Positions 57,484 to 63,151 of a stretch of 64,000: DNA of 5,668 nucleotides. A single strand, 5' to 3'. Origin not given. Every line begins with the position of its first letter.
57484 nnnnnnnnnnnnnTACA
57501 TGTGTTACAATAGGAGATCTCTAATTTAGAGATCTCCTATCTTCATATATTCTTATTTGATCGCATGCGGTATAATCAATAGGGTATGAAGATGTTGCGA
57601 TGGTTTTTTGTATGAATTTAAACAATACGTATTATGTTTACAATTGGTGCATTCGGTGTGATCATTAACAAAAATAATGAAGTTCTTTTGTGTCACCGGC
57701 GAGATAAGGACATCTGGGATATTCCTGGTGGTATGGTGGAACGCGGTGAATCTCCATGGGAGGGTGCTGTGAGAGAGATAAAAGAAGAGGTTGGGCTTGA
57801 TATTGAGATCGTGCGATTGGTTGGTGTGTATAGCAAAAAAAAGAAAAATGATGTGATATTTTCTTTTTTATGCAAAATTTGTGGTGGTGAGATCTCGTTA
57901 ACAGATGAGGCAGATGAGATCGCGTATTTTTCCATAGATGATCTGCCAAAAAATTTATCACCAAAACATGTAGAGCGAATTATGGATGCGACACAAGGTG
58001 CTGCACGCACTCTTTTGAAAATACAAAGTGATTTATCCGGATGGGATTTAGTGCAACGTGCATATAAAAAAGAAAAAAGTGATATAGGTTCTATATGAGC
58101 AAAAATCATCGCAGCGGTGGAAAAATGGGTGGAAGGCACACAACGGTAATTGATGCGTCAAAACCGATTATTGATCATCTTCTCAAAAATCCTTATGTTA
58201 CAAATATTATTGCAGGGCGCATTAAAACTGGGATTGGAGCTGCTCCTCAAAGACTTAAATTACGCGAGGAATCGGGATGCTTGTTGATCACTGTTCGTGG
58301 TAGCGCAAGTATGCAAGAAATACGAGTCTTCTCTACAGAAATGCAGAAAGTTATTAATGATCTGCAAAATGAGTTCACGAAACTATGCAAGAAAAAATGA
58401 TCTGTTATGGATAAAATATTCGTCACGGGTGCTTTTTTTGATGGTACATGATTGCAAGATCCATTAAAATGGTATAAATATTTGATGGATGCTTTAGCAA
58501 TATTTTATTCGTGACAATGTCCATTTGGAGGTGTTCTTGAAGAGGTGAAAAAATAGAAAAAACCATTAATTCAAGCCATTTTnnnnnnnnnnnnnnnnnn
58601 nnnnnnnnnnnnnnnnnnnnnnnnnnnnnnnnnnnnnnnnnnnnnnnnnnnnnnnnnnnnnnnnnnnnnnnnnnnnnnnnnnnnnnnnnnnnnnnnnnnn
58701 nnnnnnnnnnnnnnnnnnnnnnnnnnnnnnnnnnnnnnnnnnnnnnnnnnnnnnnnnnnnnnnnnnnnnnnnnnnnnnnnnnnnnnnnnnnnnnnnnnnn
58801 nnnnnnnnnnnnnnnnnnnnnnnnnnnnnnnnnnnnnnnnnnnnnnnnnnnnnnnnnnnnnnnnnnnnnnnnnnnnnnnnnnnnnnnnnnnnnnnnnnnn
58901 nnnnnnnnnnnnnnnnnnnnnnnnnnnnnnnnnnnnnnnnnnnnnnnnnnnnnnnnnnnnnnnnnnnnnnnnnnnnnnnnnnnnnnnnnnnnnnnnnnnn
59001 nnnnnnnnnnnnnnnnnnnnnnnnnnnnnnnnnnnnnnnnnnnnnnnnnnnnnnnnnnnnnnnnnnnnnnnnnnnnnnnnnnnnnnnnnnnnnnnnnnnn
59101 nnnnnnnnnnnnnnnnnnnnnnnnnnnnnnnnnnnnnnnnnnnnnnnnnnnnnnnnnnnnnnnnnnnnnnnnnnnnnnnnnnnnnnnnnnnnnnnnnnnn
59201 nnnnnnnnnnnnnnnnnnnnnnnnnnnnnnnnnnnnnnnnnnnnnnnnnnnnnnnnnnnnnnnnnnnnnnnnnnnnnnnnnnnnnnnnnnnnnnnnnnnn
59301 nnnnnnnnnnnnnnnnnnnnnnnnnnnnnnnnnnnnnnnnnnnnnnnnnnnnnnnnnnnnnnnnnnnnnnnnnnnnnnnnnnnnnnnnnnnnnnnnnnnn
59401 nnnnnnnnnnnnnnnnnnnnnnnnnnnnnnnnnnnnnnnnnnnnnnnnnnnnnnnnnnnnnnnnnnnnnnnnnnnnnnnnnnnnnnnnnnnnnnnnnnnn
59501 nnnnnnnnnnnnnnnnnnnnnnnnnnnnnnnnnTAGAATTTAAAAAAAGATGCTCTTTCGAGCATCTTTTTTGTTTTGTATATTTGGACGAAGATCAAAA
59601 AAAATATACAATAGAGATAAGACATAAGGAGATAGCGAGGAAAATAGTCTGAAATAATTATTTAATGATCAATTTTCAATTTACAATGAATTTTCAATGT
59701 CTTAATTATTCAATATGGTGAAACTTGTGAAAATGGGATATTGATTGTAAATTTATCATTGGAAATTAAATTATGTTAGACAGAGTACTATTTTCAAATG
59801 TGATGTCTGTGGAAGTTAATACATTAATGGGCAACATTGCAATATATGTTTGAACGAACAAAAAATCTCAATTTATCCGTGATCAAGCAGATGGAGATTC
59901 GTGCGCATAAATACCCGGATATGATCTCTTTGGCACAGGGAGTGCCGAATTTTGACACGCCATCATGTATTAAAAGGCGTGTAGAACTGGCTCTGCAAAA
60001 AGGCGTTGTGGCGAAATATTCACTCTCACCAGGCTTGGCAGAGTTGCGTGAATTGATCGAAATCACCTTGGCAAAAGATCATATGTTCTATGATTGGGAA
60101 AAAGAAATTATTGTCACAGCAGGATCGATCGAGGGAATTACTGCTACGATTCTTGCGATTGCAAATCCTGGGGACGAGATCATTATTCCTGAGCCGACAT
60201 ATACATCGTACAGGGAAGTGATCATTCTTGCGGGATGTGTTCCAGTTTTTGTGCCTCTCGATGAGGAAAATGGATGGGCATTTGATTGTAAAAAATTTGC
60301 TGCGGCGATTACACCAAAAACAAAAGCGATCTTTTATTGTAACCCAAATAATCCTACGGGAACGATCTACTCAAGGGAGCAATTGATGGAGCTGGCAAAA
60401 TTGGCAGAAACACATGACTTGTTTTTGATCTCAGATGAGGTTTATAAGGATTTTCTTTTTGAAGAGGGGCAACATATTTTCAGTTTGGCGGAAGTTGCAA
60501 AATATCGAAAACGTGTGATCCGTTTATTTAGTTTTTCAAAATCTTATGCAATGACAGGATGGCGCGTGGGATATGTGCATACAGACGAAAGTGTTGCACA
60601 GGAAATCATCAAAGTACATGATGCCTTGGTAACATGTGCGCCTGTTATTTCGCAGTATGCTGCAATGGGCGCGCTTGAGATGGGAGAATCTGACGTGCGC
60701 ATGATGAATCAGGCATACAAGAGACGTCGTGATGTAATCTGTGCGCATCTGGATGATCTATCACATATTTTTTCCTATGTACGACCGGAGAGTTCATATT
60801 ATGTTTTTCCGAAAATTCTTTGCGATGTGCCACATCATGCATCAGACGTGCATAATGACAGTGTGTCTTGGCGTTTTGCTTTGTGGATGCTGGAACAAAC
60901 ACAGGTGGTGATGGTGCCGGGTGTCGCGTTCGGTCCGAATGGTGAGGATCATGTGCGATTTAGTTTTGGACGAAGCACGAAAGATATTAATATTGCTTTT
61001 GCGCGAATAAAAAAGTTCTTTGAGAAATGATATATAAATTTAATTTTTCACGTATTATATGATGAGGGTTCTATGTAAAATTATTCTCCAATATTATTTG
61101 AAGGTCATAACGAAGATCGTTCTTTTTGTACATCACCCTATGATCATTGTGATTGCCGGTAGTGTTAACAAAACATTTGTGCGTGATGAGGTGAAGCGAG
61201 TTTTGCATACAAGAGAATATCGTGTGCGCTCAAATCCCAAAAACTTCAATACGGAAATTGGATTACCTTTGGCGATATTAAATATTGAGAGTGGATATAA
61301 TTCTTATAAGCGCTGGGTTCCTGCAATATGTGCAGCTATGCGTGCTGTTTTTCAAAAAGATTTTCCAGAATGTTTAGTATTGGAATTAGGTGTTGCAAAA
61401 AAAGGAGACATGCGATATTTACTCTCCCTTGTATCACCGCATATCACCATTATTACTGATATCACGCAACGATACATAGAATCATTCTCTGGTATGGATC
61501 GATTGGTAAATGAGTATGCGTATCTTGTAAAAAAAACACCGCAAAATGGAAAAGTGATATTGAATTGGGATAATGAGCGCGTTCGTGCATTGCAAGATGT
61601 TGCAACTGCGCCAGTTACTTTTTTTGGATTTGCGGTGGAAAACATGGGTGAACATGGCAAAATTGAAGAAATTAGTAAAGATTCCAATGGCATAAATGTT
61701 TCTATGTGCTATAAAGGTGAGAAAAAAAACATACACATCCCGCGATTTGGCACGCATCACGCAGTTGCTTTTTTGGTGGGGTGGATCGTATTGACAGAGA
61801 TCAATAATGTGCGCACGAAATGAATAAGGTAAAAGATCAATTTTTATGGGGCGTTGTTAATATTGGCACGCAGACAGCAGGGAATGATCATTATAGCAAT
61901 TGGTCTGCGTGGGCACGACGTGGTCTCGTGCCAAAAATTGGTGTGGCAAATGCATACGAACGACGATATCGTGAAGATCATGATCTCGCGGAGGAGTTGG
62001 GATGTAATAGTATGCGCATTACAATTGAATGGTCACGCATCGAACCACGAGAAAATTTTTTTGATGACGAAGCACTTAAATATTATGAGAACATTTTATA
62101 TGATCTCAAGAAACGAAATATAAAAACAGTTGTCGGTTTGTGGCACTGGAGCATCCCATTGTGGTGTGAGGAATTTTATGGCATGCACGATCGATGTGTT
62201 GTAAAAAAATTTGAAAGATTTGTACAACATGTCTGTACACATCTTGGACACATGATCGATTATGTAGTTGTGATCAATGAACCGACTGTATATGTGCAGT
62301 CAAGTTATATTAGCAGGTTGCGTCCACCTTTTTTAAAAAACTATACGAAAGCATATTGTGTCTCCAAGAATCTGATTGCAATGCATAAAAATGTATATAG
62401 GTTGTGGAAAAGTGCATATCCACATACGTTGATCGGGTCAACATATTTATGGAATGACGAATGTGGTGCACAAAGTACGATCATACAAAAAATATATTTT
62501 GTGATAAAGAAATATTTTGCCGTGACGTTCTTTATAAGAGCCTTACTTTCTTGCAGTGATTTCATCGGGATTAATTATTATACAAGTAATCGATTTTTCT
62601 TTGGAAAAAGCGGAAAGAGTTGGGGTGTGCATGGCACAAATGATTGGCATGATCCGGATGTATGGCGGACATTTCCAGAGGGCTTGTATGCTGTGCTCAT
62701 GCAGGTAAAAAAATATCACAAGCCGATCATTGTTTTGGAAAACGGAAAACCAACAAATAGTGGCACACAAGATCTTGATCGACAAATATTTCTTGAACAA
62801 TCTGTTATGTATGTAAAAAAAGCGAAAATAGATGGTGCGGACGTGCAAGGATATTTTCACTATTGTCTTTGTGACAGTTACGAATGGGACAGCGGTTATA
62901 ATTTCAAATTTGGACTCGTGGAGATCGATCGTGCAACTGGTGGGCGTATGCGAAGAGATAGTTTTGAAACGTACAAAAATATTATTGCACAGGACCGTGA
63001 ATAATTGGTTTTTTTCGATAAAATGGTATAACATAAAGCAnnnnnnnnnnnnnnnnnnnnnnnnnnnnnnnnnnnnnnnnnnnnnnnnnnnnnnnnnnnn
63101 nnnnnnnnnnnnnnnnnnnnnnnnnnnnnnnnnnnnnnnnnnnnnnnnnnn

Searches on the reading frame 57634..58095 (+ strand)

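Call 73: search_protein_families(library=pfam, proteins=[window:57634-58095:+], max_evalue=0.0001)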
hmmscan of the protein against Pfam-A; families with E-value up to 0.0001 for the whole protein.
window:57634-58095:+ (154 aa): 1 family
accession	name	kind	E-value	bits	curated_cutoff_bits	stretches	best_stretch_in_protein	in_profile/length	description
PF00293.34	NUDIX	-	2.8e-22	79.6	21.1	1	3-112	3-127/134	NUDIX domain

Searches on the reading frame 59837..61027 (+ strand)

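Call 73: search_protein_families(library=pfam, proteins=[window:59837-61027:+], max_evalue=0.0001)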
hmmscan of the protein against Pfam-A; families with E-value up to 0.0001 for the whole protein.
window:59837-61027:+ (397 aa): 5 families
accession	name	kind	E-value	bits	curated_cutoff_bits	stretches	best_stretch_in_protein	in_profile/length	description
PF00155.27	Aminotran_1_2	-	9.7e-65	219.5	19.7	1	28-391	2-361/361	Aminotransferase class I and II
PF01041.23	DegT_DnrJ_EryC1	-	4.1e-12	46.4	19.8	1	109-200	61-145/360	DegT/DnrJ/EryC1/StrS aminotransferase family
PF00266.25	Aminotran_5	-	8.8e-07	28.7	21.5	1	86-189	59-167/371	Aminotransferase class-V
PF12897.13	Asp_aminotransf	-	5.7e-05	22.5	27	1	109-252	121-268/421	Aspartate amino-transferase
PF01053.26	Cys_Met_Meta_PP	-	6.7e-05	22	27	0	95-191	74-167/381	Cys/Met metabolism PLP-dependent enzyme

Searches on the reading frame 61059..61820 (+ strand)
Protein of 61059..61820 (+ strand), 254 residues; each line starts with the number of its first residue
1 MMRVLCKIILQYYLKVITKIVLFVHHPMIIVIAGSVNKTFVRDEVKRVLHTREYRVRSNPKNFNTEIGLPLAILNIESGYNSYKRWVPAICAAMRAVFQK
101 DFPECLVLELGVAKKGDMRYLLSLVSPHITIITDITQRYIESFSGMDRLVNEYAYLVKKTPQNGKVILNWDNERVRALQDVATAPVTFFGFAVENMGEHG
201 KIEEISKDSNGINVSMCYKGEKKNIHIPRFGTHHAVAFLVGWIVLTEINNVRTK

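Call 73: search_protein_families(library=pfam, proteins=[window:61059-61820:+], max_evalue=0.0001)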
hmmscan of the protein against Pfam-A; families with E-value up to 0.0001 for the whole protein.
window:61059-61820:+ (254 aa): 1 family
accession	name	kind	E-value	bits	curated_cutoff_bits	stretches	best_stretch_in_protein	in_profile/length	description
PF08245.18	Mur_ligase_M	-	2.3e-16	60.8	24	1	98-236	52-191/200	Mur ligase middle domain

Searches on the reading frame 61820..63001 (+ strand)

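Call 73: search_protein_families(library=pfam, proteins=[window:61820-63001:+], max_evalue=0.0001)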
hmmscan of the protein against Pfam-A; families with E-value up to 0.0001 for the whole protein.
window:61820-63001:+ (394 aa): 2 families
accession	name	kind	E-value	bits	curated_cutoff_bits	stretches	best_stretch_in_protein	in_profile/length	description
PF00232.24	Glyco_hydro_1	-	2.5e-54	184.8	22.6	2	42-211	52-222/453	Glycosyl hydrolase family 1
PF02449.21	Glyco_hydro_42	-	9.8e-05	22.3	21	0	47-117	9-77/376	Beta-galactosidase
